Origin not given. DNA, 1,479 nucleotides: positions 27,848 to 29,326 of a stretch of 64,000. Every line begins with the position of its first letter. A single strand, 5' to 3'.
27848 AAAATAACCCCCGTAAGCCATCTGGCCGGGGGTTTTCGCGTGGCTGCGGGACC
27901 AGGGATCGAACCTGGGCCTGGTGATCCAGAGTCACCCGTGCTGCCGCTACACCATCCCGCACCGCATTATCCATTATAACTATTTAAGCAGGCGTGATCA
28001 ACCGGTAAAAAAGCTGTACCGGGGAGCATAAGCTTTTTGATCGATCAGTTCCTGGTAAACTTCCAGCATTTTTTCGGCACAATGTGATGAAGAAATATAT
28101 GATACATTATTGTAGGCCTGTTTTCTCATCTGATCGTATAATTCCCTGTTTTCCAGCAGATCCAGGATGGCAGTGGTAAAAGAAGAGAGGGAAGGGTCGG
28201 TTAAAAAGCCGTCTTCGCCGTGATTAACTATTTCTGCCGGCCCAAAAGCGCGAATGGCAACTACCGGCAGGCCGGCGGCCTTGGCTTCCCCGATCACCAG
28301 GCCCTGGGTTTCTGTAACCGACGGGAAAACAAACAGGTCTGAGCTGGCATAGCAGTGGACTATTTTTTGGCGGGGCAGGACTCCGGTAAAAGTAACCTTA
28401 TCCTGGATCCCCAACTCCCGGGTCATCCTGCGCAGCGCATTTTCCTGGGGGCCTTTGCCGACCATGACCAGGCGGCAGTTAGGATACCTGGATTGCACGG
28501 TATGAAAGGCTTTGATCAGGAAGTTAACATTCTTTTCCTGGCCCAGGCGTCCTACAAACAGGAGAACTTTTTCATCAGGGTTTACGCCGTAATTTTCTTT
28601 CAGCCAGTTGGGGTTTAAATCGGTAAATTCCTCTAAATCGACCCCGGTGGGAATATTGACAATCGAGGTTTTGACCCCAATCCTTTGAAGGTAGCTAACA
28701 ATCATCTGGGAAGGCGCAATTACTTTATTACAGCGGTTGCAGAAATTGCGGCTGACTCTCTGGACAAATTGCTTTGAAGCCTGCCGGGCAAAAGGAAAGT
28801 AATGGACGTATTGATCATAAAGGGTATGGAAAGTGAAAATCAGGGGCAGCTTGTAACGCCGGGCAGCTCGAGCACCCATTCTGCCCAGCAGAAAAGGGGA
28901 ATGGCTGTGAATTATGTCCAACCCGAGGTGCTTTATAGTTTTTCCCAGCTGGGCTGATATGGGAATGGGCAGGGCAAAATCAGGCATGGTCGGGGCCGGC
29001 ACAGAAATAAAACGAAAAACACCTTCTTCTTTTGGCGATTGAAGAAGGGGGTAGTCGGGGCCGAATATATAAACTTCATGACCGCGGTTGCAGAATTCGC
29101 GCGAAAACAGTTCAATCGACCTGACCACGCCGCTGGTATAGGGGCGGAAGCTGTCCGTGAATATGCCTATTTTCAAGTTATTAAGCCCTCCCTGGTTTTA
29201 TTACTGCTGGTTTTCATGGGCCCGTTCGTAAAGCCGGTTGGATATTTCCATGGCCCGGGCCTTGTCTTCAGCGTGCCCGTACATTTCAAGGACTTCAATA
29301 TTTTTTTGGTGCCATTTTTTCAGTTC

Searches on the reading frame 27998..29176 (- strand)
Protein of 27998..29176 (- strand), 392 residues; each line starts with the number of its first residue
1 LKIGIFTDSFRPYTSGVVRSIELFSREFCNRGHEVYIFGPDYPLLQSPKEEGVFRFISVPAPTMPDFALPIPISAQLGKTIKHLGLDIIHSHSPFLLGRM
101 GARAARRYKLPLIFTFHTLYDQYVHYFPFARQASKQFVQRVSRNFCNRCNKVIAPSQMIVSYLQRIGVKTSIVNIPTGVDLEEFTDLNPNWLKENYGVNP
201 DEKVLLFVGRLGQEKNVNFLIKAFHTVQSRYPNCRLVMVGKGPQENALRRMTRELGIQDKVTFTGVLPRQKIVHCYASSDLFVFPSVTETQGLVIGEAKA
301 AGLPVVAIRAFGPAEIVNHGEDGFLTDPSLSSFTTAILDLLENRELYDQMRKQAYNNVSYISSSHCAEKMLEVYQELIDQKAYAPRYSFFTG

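Call 12: search_protein_families(library=pfam, proteins=[window:27998-29176:-], max_evalue=0.001)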
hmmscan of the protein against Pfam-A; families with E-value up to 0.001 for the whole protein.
window:27998-29176:- (392 aa): 6 families
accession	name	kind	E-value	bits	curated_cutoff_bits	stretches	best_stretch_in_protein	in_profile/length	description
PF00534.26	Glycos_transf_1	-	8.1e-45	152.9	26.4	1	194-356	7-171/172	Glycosyl transferases group 1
PF13692.12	Glyco_trans_1_4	-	1.3e-37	129.7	27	1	202-343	1-142/142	Glycosyl transferases group 1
PF13439.12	Glyco_transf_4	-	1e-36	127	28.5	1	15-183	2-170/170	Glycosyltransferase Family 4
PF13579.12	Glyco_trans_4_4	-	3e-20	73.6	29.7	1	16-176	2-156/158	Glycosyl transferase 4-like domain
PF20706.3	GT4-conflict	-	9.9e-08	31.8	26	1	199-318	194-321/385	Family 4 Glycosyltransferase in conflict systems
PF13477.12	Glyco_trans_4_2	-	0.0004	21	23.4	1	24-140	16-127/139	Glycosyl transferase 4-like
